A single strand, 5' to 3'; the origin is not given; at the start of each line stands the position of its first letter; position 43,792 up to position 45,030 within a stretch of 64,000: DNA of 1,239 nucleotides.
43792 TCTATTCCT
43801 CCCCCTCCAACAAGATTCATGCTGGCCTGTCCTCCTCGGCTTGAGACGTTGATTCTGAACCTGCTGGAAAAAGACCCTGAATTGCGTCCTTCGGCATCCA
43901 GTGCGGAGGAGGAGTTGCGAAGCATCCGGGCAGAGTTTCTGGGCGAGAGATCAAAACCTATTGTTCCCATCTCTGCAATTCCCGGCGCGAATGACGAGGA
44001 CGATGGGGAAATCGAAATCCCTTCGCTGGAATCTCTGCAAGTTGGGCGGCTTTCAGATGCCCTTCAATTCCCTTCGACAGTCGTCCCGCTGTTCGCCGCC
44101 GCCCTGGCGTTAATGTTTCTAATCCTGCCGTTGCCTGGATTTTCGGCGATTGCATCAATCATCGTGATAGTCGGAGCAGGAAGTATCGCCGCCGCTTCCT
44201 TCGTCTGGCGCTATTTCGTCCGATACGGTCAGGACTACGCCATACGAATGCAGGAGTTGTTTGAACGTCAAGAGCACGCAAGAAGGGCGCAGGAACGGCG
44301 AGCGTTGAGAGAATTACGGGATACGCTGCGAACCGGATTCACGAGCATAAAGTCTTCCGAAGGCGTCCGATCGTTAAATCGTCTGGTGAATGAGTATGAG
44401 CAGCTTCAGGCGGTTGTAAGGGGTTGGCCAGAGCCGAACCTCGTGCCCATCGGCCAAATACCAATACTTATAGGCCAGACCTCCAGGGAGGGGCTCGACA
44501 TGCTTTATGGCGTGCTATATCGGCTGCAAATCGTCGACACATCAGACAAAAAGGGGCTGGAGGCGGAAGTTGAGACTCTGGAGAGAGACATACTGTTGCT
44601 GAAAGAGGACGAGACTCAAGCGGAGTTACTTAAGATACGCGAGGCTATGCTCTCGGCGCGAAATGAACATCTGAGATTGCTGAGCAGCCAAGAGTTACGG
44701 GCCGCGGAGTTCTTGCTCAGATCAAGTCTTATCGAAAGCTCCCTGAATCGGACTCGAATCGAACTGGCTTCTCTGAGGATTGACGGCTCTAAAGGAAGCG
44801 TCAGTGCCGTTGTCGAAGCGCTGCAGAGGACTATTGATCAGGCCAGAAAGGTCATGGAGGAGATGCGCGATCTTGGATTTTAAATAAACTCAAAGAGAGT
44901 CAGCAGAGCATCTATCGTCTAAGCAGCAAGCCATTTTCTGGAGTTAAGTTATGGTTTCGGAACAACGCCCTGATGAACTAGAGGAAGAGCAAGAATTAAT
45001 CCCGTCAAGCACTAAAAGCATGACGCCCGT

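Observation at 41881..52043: Co-oriented RHH / membrane Ser-Thr kinase / TelA-like / three membrane vWA proteins: a phosphatase-less Ter/TerY-kinase-like cluster of unknown function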

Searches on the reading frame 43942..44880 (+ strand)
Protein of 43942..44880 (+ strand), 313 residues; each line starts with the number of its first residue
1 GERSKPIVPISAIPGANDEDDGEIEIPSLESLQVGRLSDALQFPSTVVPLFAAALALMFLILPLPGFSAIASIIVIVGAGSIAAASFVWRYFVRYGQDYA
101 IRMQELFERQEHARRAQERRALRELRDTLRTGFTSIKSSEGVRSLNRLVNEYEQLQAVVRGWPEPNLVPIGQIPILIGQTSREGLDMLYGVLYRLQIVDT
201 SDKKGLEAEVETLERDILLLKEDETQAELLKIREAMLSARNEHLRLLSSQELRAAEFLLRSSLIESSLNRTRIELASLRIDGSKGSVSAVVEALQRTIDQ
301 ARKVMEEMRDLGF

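Call 20: search_protein_families(library=pfam, proteins=[window:43942-44880:+], max_evalue=10)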
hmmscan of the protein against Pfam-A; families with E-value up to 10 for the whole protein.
seq(313 aa): 2 families
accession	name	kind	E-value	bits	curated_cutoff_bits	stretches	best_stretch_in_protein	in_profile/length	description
PF18159.6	S_4TM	-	0.12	12.2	26.9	1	50-108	35-92/291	SMODS-associating 4TM effector domain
PF01956.21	EMC3_TMCO1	-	0.27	11.5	27.1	1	70-125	15-72/169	Integral membrane protein EMC3/TMCO1-like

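Call 36: find_homologous_proteins(query=window:44044-44880:+)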
Query seq(279 aa) (279 aa): 12 proteins with E <= 0.001 among 6456 candidates.
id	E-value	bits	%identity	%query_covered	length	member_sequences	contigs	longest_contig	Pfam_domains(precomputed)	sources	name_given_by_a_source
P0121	1.4e-102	361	87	76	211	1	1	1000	-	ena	-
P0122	9.9e-76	273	54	100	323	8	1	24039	-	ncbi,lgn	-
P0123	2.9e-72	261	53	100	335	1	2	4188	-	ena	-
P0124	1.9e-69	252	49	100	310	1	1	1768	-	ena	-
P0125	2.3e-69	252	49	100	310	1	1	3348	-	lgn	-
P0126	8.8e-69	250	50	100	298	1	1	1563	-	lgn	-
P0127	6.7e-66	240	49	100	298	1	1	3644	-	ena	-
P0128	1.4e-51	194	44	99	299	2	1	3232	-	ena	-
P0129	3.2e-51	192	42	99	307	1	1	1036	-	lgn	-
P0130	2.8e-50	189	41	99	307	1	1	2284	-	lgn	-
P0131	2.4e-47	180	56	68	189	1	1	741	-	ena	-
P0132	7.8e-39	152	40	87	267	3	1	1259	-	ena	-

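Call 42: find_encoding_contigs(protein=P0122, flank=10000, max_places=2)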
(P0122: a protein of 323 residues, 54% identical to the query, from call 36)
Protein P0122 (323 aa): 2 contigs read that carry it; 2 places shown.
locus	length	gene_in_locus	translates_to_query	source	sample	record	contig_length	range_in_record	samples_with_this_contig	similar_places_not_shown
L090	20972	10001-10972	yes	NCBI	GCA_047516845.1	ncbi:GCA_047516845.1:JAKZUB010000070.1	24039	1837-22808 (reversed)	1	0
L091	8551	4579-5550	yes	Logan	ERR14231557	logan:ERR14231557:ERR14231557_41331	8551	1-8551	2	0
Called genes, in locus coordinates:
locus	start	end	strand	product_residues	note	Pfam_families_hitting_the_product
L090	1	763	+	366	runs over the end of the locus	PF10099:RskA_C (weak)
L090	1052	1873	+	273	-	PF07161:LppX_LprAFG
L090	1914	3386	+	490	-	PF00083:Sugar_tr, PF06609:TRI12 (weak), PF07690:MFS_1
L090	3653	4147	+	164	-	PF00578:AhpC-TSA, PF00085:Thioredoxin (weak), PF08534:Redoxin, PF13098:Thioredoxin_2, PF13905:Thioredoxin_8 (weak)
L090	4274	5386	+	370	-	PF00174:Oxidored_molyb, PF03404:Mo-co_dimer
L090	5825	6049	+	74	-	-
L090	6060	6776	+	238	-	PF00498:FHA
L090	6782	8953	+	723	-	PF00069:Pkinase, PF07714:PK_Tyr_Ser-Thr, PF13531:SBP_bac_11 (weak)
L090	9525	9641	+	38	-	-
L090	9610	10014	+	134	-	-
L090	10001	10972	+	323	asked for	-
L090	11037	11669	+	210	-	PF05816:TelA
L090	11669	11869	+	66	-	-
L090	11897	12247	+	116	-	PF05816:TelA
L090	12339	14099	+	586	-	PF13531:SBP_bac_11, PF00092:VWA, PF13768:VWA_3 (weak), PF13519:VWA_2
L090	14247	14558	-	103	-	-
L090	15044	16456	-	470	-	PF02511:Thy1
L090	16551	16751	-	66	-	PF10049:DUF2283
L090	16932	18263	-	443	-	PF00364:Biotin_lipoyl, PF02817:E3_binding, PF00198:2-oxoacid_dh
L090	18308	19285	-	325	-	PF02779:Transket_pyr, PF02780:Transketolase_C, PF17147:PFOR_II (weak)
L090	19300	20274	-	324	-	PF00676:E1_dh, PF02775:TPP_enzyme_C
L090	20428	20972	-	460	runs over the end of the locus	PF00890:FAD_binding_2 (faint), PF01134:GIDA (weak), PF01266:DAO (faint), PF07992:Pyr_redox_2, PF12831:FAD_oxidored (weak), PF13738:Pyr_redox_3, PF00070:Pyr_redox, PF02852:Pyr_redox_dim, +2 more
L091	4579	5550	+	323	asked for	-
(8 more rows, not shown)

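Call 48: predict_structure(alignment_id=A2)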
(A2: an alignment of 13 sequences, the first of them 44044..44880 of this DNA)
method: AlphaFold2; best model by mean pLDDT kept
length: 279 residues; sequences in the alignment: 13
mean_pLDDT: 67.6   pTM: 0.49
mean pLDDT of the five models: 67.6, 55.7, 55.0, 53.0, 49.6
residues with pLDDT >= 90: 16; 70-90: 104; 50-70: 132; < 50: 27
segments of 3 or more residues with pLDDT < 50: 1-13, 131-135, 247-249
pLDDT, mean of each block of 10 residues (from residue 1): 42 52 57 59 58 53 54 63 76 81 76 78 64 54 73 74 64 89 89 89 86 74 66 64 54 64 74 63
secondary structure, 60 per line:
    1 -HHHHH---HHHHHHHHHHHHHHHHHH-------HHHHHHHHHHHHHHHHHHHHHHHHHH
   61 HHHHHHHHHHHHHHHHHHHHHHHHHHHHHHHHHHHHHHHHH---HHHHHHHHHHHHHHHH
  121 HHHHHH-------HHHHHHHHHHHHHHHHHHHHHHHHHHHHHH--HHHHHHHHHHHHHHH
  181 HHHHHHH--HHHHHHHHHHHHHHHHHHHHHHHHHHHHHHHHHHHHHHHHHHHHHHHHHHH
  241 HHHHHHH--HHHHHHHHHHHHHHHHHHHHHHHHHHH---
elements in order: H2-6 H10-27 H35-101 H105-126 H134-163 H166-187 H190-247 H250-276
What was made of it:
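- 44215..44883 (+): Cytoplasmic all-helical domain of TAIL, ending in the conserved .................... motif. The AF2 model is all-helical, pLDDT 68 (call 48).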

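Call 49: search_protein_representatives(alignment_id=A2)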
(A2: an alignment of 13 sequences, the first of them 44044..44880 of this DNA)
Query: 13 sequences, 298 profile positions. Proteins with E-value up to 0.001 (for the whole library): 621; up to 1e-10: 400; up to 1e-30: 182. The best 150 are listed.
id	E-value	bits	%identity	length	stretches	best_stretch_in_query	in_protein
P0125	1.6e-127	441.3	-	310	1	3-298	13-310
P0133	4.6e-104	364.3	-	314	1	23-298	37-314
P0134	2.7e-103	361.8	-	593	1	3-298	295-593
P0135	1.3e-91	323.4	-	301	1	9-297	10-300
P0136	1.9e-90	319.5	-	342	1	5-298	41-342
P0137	6.6e-90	317.8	-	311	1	5-298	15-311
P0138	1.8e-89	316.4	-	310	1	10-298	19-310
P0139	3.8e-88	312.0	-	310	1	7-296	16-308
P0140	1.4e-87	310.2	-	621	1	7-298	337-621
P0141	7.4e-87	307.8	-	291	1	12-298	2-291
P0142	1.5e-85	303.5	-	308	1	12-296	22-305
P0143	3.0e-84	299.2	-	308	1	5-298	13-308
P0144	1.1e-83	297.4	-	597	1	21-298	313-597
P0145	9.0e-82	291.1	-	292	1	12-298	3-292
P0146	2.2e-81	289.8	-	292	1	14-298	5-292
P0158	1.9e-67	244.1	-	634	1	13-298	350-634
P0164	2.5e-65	237.1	-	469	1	105-298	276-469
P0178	2.6e-61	223.9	-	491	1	6-296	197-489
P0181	2.2e-60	220.8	-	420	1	102-297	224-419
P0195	5.1e-57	209.8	-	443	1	104-298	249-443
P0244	1.9e-45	171.8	-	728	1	17-296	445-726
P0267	2.5e-40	155.0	-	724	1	12-295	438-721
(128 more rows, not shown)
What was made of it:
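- Exhaustive HMMER finds 621 representatives, mostly about 300 aa (call 49).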

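Call 50: search_protein_families(library=pfam, proteins=[P0134, P0140, P0144, P0158, P0244, P0267, P0164, P0181, P0195, P0178], max_evalue=0.001)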
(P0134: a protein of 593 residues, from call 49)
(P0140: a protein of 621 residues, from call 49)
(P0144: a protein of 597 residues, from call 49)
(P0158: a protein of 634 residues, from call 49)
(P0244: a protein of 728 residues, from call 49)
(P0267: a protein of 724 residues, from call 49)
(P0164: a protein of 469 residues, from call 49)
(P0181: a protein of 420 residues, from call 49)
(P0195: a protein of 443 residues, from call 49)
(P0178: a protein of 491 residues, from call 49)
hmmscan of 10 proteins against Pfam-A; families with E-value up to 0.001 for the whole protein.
P0134 (593 aa): 1 family
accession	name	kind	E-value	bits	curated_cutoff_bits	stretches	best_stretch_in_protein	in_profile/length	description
PF09935.14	DUF2167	-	7.4e-61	205.9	25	1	32-261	3-235/238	Protein of unknown function (DUF2167)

P0140 (621 aa): 2 families
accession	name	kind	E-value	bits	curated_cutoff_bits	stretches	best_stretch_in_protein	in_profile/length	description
PF00069.31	Pkinase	-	4.9e-50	170.8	31.7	1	42-293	1-258/263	Protein kinase domain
PF07714.23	PK_Tyr_Ser-Thr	-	9.3e-41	140.3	23.1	1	44-291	3-253/258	Protein tyrosine and serine/threonine kinase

P0144 (597 aa): 5 families
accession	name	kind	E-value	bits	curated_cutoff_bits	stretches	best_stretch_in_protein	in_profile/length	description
PF00069.31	Pkinase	-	4.9e-47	161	31.7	1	15-266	1-258/263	Protein kinase domain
PF07714.23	PK_Tyr_Ser-Thr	-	1.7e-35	123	23.1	1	17-269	3-258/258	Protein tyrosine and serine/threonine kinase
PF17667.7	Pkinase_fungal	-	0.00025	20.4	24.1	1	114-190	287-369/387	Fungal protein kinase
PF01636.29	APH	-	0.00065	20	23.2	0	102-160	138-197/239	Phosphotransferase enzyme family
PF03109.22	ABC1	-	0.00074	19.2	22.9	0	87-168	144-222/244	ABC1 atypical kinase-like domain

P0158 (634 aa): 5 families
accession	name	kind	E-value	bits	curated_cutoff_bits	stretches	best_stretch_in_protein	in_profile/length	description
PF00069.31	Pkinase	-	3.2e-34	119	31.7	1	44-292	1-253/263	Protein kinase domain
PF07714.23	PK_Tyr_Ser-Thr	-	9e-23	81.3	23.1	1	46-244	3-207/258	Protein tyrosine and serine/threonine kinase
PF14531.12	Kinase-like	-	6.3e-06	26.1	25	1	153-243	155-252/289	Kinase-like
PF03109.22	ABC1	-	1e-05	25.2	22.9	1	118-194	144-218/244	ABC1 atypical kinase-like domain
PF13248.11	Zn_ribbon_3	-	0.00025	20.9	27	1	4-27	3-26/26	zinc-ribbon domain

P0244 (728 aa): 2 families
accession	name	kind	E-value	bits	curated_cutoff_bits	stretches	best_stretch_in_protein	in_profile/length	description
PF00069.31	Pkinase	-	2.2e-28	99.8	31.7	1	8-207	1-200/263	Protein kinase domain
PF07714.23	PK_Tyr_Ser-Thr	-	2e-13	50.7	23.1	1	12-202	5-203/258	Protein tyrosine and serine/threonine kinase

P0267 (724 aa): 2 families
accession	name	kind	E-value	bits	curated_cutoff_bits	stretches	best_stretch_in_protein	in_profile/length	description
PF00069.31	Pkinase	-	2.7e-23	83.1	31.7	1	11-207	1-199/263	Protein kinase domain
PF07714.23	PK_Tyr_Ser-Thr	-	1e-11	45.1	23.1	1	28-201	23-201/258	Protein tyrosine and serine/threonine kinase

P0164 (469 aa): 0 families

P0181 (420 aa): 0 families

P0195 (443 aa): 0 families

P0178 (491 aa): 0 families
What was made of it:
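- Five of the six long hits tested are Pkinase::TAIL (call 50).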

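Call 54: fold_search(model_id=the predicted structure, library=pdb)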
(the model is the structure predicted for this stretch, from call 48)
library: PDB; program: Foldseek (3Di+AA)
matches with E <= 10: 759; with E <= 0.001: 0
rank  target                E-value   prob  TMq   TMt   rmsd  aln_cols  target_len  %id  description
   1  3plt_A                3.3e-02  0.95  0.24  0.27  10.9       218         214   13  Crystal structure of Lsp1 from Saccharomyces cerevisiae (released 2011-06-22)
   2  5cwp                  3.5e-02  0.97  0.25  0.29  23.7       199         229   15  Crystal structure of de novo designed helical repeat protein DHR79 (released 2015-12-16)
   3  1i49_A                3.5e-02  0.92  0.21  0.27  14.2       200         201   14  CRYSTAL STRUCTURE ANALYSIS OF ARFAPTIN (released 2001-05-16)
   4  8d9p                  4.0e-02  0.98  0.29  0.37  14.4       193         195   11  De Novo Photosynthetic Reaction Center Protein Equipped with Heme B and Mn(II) cations (released 2022-09-28)
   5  2v0o_B                4.0e-02  0.77  0.20  0.21  22.9       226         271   11  FCHO2 F-BAR domain (released 2007-06-26)
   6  2v0o_C                4.2e-02  0.93  0.24  0.24  23.6       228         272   10  FCHO2 F-BAR domain (released 2007-06-26)
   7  2v0o_A                4.7e-02  0.72  0.19  0.19  21.4       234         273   10  FCHO2 F-BAR domain (released 2007-06-26)
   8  1i4d_B                7.2e-02  0.77  0.23  0.31  15.8       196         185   13  CRYSTAL STRUCTURE ANALYSIS OF RAC1-GDP COMPLEXED WITH ARFAPTIN (P21) (released 2001-05-16)
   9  6z0c_B                7.6e-02  0.95  0.28  0.35  14.7       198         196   11  Structure of in silico modelled artificial Maquette-3 protein (released 2021-03-17)
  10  5c1f_A                8.4e-02  0.51  0.20  0.19  24.5       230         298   13  Structure of the Imp2 F-BAR domain (released 2016-01-27)
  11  5vju                  8.8e-02  0.98  0.31  0.40  14.2       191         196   12  De Novo Photosynthetic Reaction Center Protein Variant Equipped with His-Tyr H-bond, Heme B, and Cd(II) ions (released 2018-04-25)
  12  1i4d_A                8.8e-02  0.69  0.21  0.28  14.2       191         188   14  CRYSTAL STRUCTURE ANALYSIS OF RAC1-GDP COMPLEXED WITH ARFAPTIN (P21) (released 2001-05-16)
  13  6h2e_Q                8.8e-02  0.47  0.20  0.21  36.4       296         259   13  Structure of the soluble AhlC of the tripartite alpha-pore forming toxin, AHL, from Aeromonas hydrophila. (released 2019-07-10)
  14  6z0c_D                9.7e-02  0.91  0.27  0.35  14.8       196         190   10  Structure of in silico modelled artificial Maquette-3 protein (released 2021-03-17)
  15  6h2e_P                9.7e-02  0.80  0.24  0.26  14.3       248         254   11  Structure of the soluble AhlC of the tripartite alpha-pore forming toxin, AHL, from Aeromonas hydrophila. (released 2019-07-10)
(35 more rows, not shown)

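Call 55: find_related_loci(query=A2, collection=metagenome_contigs, flank=8000)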
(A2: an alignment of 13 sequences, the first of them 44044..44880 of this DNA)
Query A2 (279 aa) in metagenome_contigs; peptide patterns used: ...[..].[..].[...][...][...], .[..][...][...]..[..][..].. (x = any residue, [..] = any of these).
300 stretches matched a pattern; 26 encode a relative of the query (tblastn E <= 1e-3); 26 distinct loci.
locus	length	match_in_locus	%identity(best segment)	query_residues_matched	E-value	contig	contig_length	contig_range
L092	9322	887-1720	40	3-279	2e-64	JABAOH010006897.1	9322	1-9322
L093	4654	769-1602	40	3-279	2e-64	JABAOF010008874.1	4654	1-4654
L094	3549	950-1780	42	4-279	1e-61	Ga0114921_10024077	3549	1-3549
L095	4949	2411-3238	38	4-278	4e-56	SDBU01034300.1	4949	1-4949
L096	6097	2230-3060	39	4-279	1e-55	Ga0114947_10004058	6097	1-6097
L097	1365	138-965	35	4-278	2e-53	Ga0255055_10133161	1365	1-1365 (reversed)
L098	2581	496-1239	40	32-279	2e-50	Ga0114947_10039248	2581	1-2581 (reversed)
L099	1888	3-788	33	18-278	4e-46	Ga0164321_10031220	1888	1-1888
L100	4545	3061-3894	33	3-279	2e-45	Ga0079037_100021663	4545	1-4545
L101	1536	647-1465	37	4-275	1e-42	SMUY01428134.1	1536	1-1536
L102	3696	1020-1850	36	4-279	1e-41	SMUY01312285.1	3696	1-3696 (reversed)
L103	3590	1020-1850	36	4-279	1e-41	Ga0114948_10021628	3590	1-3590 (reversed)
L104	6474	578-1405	36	5-279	3e-40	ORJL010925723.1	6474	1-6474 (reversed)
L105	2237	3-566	40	92-279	3e-39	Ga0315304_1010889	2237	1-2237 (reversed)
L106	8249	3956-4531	41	88-279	2e-38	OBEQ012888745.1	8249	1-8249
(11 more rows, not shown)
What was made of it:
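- Tried and rejected: The closer alignment A2 was used instead (call 55).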

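Call 57: search_protein_families(library=pfam, alignment_id=A3, max_evalue=1)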
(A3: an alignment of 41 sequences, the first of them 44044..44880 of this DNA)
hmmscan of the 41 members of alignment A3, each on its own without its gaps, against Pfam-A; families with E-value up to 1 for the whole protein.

A. member 1, window:44044-44880:+ (279 aa): 2 families
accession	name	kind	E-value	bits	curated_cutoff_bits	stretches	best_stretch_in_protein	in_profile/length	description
PF01956.21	EMC3_TMCO1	-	0.2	11.8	27.1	1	36-91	15-72/169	Integral membrane protein EMC3/TMCO1-like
PF18159.6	S_4TM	-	0.6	9.8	26.9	1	16-74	35-92/291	SMODS-associating 4TM effector domain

B. families by the number of members that match (of 41 scanned): 109 families (the first 25 are shown)
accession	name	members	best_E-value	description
PF13567.11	DUF4131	6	0.018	Domain of unknown function (DUF4131)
PF20978.2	Gta3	4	0.00049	Glutamyl-tRNA amidotransferase complex subunit Gta3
PF12548.13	DUF3740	3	0.0022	Sulfatase protein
PF07361.16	Cytochrom_B562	2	0.00053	Cytochrome b562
PF03706.18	LPG_synthase_TM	2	0.00079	Lysylphosphatidylglycerol synthase TM region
PF06305.16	LapA_dom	2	0.0063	Lipopolysaccharide assembly protein A domain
PF04799.18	Fzo_mitofusin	2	0.0074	fzo-like conserved region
PF24838.2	8xMP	2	0.014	Octameric membrane protein family (8xMP)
PF20990.2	DUF2207_C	2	0.029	Predicted membrane protein (DUF2207) C-terminal domain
PF13675.11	PilJ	2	0.041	Type IV pili methyl-accepting chemotaxis transducer N-term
PF13864.11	Enkurin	2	0.11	Calmodulin-binding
PF14012.11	DUF4229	1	0.00031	Protein of unknown function (DUF4229)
PF24126.1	DUF7394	1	0.0006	Family of unknown function (DUF7394)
PF14242.11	DUF4342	1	0.0034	Domain of unknown function (DUF4342)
PF09723.15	Zn_ribbon_8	1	0.0039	Zinc ribbon domain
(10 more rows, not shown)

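Call 76: find_encoding_contigs(protein=P0140, flank=8000, max_places=2)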
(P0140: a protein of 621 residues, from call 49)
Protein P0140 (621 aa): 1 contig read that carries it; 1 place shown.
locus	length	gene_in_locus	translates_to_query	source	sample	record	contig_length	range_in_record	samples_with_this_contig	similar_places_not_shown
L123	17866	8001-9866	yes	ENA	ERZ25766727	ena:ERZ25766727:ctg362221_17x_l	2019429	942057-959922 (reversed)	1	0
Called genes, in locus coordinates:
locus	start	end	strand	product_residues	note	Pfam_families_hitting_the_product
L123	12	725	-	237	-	PF13276:HTH_21, PF00665:rve, PF24764:rva_4 (weak), PF13683:rve_3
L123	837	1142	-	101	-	PF01527:HTH_Tnp_1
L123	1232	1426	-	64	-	-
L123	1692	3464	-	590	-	PF12450:vWF_A, PF13768:VWA_3, PF00092:VWA, PF13519:VWA_2, PF12034:YfbK_C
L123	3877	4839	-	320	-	PF20208:ARPP-1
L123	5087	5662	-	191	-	PF07719:TPR_2 (faint), PF13414:TPR_11 (weak), PF13432:TPR_16, PF14559:TPR_19 (weak)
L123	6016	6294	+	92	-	-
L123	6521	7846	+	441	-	PF13701:DDE_Tnp_1_4, PF01609:DDE_Tnp_1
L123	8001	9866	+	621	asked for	PF00069:Pkinase, PF07714:PK_Tyr_Ser-Thr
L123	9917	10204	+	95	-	-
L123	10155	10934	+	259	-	PF05816:TelA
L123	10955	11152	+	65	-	-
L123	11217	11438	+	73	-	-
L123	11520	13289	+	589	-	PF13531:SBP_bac_11, PF13768:VWA_3 (weak), PF00092:VWA, PF13519:VWA_2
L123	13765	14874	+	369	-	-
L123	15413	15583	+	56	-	-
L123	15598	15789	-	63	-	-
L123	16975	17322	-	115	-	-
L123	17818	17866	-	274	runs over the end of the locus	-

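Call 77: find_encoding_contigs(protein=P0158, flank=8000, max_places=2)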
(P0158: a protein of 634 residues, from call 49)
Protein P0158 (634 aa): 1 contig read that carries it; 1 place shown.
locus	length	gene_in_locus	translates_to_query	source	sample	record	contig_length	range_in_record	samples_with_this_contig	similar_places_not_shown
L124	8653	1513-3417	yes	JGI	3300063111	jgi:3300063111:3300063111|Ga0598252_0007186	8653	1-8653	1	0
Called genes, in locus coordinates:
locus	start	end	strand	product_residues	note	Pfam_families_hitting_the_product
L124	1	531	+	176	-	?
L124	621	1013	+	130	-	-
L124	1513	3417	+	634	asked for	PF00069:Pkinase, PF07714:PK_Tyr_Ser-Thr, PF14531:Kinase-like (faint), PF03109:ABC1 (weak)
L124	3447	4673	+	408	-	PF05816:TelA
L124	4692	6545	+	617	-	PF13416:SBP_bac_8 (weak), PF00092:VWA, PF13519:VWA_2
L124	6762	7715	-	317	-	-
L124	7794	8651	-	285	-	?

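Call 78: find_encoding_contigs(protein=P0244, flank=8000, max_places=2)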
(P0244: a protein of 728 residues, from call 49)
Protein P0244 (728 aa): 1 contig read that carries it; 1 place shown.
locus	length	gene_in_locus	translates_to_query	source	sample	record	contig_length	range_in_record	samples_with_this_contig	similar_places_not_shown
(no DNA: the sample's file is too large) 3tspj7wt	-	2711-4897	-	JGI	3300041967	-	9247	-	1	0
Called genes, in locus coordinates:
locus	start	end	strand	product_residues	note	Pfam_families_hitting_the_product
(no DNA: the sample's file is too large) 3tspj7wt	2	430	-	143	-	?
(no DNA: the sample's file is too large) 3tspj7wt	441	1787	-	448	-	-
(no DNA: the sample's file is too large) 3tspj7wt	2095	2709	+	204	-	PF16697:Yop-YscD_cpl, PF00498:FHA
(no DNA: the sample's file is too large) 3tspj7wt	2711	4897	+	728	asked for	PF00069:Pkinase, PF07714:PK_Tyr_Ser-Thr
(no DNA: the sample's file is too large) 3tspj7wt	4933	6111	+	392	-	PF05816:TelA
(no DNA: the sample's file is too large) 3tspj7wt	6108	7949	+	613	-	PF00092:VWA, PF13519:VWA_2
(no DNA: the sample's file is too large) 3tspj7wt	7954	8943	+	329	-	-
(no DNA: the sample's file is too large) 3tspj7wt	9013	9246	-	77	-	?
